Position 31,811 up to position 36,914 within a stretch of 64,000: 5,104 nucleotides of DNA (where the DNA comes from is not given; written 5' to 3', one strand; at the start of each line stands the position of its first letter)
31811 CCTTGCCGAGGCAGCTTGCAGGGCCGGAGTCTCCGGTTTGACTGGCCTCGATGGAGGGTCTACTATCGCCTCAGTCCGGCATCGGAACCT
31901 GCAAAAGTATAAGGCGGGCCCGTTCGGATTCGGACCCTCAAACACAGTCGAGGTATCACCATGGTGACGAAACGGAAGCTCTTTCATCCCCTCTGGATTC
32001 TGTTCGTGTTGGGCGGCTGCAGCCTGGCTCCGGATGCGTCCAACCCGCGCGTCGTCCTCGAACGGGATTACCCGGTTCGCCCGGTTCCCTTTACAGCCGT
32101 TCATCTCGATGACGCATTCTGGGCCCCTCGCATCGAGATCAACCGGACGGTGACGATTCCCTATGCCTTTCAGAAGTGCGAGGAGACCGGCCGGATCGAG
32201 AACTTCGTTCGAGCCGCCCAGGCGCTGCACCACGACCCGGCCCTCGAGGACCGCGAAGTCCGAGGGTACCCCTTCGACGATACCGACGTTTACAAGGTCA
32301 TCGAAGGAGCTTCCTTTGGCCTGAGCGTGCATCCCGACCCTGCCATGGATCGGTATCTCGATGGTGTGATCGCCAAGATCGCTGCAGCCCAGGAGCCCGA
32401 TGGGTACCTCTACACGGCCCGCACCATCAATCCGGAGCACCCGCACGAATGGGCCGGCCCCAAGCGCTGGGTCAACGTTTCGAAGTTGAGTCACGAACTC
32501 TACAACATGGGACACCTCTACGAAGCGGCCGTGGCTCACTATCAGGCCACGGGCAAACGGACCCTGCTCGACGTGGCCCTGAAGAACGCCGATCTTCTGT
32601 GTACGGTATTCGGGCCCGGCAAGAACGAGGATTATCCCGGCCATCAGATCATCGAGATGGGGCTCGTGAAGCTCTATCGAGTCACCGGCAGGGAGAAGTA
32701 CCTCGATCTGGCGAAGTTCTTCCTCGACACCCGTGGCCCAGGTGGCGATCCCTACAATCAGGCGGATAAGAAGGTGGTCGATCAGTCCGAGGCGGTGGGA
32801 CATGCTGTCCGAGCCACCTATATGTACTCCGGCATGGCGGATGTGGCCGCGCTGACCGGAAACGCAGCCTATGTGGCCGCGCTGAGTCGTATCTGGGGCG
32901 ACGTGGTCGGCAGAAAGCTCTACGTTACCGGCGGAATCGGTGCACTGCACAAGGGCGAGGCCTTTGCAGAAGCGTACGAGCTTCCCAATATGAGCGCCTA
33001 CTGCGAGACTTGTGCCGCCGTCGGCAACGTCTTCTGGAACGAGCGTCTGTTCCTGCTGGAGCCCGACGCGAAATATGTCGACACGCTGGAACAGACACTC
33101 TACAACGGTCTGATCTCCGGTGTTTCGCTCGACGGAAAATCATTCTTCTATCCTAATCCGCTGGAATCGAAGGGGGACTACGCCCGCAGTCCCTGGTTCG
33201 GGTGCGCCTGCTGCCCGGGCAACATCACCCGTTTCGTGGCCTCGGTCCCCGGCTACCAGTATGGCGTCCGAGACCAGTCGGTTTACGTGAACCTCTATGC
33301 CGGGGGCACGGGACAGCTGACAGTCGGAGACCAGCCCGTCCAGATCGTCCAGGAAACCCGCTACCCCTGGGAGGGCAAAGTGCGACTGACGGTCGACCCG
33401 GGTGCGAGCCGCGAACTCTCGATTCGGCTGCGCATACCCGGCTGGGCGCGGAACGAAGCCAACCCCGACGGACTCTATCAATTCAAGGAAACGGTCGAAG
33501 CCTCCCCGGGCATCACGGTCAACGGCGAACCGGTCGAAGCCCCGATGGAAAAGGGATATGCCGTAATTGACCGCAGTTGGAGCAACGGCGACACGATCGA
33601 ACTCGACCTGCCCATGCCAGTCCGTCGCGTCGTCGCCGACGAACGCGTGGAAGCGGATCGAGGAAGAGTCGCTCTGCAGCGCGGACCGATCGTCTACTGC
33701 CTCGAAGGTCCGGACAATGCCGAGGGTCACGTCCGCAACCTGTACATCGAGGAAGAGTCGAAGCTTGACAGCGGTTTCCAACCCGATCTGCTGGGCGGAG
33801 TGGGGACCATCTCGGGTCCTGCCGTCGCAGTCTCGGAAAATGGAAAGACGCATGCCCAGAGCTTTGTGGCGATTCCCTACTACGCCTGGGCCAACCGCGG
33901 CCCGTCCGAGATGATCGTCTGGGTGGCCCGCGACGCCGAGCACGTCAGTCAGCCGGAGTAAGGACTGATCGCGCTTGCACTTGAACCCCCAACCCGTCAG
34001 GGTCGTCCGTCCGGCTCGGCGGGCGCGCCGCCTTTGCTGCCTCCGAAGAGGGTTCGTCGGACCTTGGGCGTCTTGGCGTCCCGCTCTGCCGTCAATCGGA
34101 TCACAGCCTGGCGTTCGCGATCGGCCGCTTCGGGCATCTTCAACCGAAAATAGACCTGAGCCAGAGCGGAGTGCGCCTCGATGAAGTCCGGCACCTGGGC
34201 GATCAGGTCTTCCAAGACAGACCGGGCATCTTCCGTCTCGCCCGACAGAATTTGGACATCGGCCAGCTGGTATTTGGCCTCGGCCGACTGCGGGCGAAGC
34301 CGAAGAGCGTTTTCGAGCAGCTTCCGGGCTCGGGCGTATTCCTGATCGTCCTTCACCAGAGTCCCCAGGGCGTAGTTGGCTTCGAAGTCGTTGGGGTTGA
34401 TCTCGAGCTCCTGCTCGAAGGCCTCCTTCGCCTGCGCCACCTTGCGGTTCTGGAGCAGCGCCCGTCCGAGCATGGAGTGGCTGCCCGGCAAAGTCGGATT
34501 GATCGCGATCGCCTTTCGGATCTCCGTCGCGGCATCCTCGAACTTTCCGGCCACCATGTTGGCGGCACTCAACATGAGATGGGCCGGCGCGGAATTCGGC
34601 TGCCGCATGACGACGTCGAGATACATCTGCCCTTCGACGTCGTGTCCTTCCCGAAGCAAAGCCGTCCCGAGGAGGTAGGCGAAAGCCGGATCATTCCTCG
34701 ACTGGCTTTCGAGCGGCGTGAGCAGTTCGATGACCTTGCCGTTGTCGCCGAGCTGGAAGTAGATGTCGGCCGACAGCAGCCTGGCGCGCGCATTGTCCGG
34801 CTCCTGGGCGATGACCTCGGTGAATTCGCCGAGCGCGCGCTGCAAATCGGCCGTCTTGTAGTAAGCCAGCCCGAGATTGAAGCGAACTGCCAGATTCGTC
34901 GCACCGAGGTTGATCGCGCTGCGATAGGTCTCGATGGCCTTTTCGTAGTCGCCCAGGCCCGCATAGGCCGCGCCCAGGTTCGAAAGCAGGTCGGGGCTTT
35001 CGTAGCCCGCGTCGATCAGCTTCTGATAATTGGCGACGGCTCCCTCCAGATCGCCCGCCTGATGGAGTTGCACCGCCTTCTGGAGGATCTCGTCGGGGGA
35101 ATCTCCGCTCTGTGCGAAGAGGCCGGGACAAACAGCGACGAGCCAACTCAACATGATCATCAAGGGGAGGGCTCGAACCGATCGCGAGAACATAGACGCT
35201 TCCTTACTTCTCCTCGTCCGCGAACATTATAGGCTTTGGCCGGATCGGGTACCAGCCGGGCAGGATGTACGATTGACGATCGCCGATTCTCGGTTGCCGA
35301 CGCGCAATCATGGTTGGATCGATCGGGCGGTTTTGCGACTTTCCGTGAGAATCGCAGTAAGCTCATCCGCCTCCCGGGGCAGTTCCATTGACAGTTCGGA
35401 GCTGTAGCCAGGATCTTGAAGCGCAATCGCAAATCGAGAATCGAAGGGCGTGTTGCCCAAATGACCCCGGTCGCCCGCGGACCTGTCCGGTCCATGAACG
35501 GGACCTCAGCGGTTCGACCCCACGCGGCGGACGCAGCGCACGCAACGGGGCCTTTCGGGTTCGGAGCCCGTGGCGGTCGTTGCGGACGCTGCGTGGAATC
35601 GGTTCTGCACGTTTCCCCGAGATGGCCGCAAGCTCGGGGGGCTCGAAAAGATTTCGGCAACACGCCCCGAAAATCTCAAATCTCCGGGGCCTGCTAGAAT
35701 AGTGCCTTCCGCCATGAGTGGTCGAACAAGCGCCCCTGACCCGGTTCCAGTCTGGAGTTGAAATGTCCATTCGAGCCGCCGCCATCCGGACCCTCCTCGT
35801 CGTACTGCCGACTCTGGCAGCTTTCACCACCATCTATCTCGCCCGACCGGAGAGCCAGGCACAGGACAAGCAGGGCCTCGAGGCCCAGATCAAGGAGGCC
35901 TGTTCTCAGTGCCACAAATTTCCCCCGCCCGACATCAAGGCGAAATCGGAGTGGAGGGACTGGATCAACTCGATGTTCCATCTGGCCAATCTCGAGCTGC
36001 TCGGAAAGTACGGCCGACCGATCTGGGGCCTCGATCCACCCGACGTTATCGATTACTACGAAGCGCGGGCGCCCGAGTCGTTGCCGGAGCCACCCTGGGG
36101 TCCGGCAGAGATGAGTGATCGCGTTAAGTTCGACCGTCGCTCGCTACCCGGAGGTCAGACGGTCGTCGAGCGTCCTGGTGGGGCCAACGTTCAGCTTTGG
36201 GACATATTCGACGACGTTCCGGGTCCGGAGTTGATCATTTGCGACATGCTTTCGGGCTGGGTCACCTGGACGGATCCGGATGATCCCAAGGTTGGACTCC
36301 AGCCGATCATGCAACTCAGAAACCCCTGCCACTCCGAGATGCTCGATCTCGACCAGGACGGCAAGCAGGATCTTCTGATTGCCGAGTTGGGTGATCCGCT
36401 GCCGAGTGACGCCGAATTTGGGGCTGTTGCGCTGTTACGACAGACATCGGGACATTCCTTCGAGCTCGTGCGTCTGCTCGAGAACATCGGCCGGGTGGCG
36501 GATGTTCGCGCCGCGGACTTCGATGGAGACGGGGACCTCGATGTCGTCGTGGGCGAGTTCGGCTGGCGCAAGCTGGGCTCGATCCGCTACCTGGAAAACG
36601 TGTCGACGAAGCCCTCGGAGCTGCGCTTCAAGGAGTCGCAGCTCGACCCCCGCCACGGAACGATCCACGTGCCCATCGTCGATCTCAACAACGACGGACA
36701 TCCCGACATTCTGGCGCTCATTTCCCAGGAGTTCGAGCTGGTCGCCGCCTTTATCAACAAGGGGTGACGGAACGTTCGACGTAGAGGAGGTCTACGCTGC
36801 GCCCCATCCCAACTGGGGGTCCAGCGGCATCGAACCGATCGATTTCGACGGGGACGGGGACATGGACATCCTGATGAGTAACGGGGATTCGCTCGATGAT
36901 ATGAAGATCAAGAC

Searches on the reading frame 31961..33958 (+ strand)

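Call 49: search_protein_families(library=pfam, proteins=[window:31961-33958:+], max_evalue=0.00001)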
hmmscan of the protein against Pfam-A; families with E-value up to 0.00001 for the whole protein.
window:31961-33958:+ (666 aa): 3 families
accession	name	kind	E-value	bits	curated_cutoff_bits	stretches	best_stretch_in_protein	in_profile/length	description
PF07944.18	Beta-AFase-like_GH127_cat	-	4.5e-118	394.9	24.9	1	46-430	1-375/376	Beta-L-arabinofuranosidase, GH127 catalytic domain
PF20737.2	Glyco_hydro127C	-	1.5e-25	89.1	23.7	1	554-655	1-70/71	Glycoside hydrolase family 127 C-terminal domain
PF20736.2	Glyco_hydro127M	-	3.7e-24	85.1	24.2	1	441-552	2-95/95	Beta-L-arabinofuranosidase, GH127 middle domain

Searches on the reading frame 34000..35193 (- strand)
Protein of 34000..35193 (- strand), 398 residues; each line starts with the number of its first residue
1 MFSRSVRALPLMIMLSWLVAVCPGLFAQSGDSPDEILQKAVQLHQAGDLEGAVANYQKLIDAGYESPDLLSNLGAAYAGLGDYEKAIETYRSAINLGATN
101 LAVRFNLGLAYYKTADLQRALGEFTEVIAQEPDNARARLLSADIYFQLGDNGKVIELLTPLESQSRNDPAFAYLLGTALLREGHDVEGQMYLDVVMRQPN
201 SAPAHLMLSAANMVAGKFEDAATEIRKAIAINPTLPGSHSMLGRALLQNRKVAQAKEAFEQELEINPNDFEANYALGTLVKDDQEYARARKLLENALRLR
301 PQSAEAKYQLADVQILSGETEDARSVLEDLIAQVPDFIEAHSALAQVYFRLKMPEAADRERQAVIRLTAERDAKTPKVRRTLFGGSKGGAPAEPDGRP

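Call 49: search_protein_families(library=pfam, proteins=[window:34000-35193:-], max_evalue=0.00001)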
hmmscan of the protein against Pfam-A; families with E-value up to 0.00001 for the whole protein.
window:34000-35193:- (398 aa): 25 families
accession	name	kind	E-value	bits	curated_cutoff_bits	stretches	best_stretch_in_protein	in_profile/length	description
PF14559.12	TPR_19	-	1.3e-35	122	25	2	283-346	4-67/68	Tetratricopeptide repeat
PF13414.12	TPR_11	-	2.2e-35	120.5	26.8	2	80-113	7-40/42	TPR repeat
PF07719.23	TPR_2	-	4e-35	117.5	27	0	68-96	2-30/34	Tetratricopeptide repeat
PF13432.12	TPR_16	-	1.1e-31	109.2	32.7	3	274-335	1-62/65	Tetratricopeptide repeat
PF13428.12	TPR_14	-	6.2e-28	94.9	23.5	0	305-347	2-44/44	Tetratricopeptide repeat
PF13431.12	TPR_17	-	7.4e-28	94.9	24.4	0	226-256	3-33/34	Tetratricopeptide repeat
PF00515.34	TPR_1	-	9.8e-23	79.4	27.8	1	68-95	2-29/34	Tetratricopeptide repeat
PF13181.12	TPR_8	-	1.1e-22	78.6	25.7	0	69-96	3-30/34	Tetratricopeptide repeat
PF12895.13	ANAPC3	-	3e-18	66.3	27.2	0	264-329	17-81/82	Anaphase-promoting complex, cyclosome, subunit 3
PF23914.1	TPR_CcmH_CycH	-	8.8e-18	65.1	42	1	276-373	56-156/158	Cytochrome c-type biogenesis protein H TPR domain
PF13174.12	TPR_6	-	4.5e-17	61.9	26.3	0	305-336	1-32/33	Tetratricopeptide repeat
PF24575.1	TPR_Slam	-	1.8e-15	57.6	35.2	0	34-113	16-93/104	Surface lipoprotein assembly modifier, N-terminal TPR repeats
PF13424.12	TPR_12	-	1.2e-13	51.5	30.1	0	69-128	5-72/77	Tetratricopeptide repeat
PF13371.12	TPR_9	-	9.7e-13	48.4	35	0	73-141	1-69/73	Tetratricopeptide repeat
PF25060.1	ARM_TT21_2nd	-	9.9e-13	48.6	27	1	283-349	201-267/270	Tetratricopeptide repeat protein 21 second ARM domain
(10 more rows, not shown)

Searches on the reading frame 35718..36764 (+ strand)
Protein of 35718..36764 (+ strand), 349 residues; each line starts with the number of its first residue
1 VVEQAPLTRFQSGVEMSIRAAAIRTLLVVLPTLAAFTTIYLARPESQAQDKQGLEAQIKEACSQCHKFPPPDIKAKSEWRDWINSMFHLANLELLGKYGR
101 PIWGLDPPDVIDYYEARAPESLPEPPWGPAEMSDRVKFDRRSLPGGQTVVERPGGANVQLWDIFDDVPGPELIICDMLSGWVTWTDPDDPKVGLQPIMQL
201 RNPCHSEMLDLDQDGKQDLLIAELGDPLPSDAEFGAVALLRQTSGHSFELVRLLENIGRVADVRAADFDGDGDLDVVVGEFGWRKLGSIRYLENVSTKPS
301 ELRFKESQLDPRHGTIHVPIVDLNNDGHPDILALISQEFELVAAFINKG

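Call 49: search_protein_families(library=pfam, proteins=[window:35718-36764:+], max_evalue=0.00001)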
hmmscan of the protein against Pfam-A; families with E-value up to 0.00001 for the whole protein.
window:35718-36764:+ (349 aa): 2 families
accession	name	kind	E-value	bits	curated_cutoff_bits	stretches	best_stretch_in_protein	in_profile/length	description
PF13517.12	FG-GAP_3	-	2e-15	57.5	26.9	1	210-278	1-61/61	FG-GAP-like repeat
PF01839.29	FG-GAP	-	9.7e-11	41.8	22.1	0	210-240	9-37/37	FG-GAP repeat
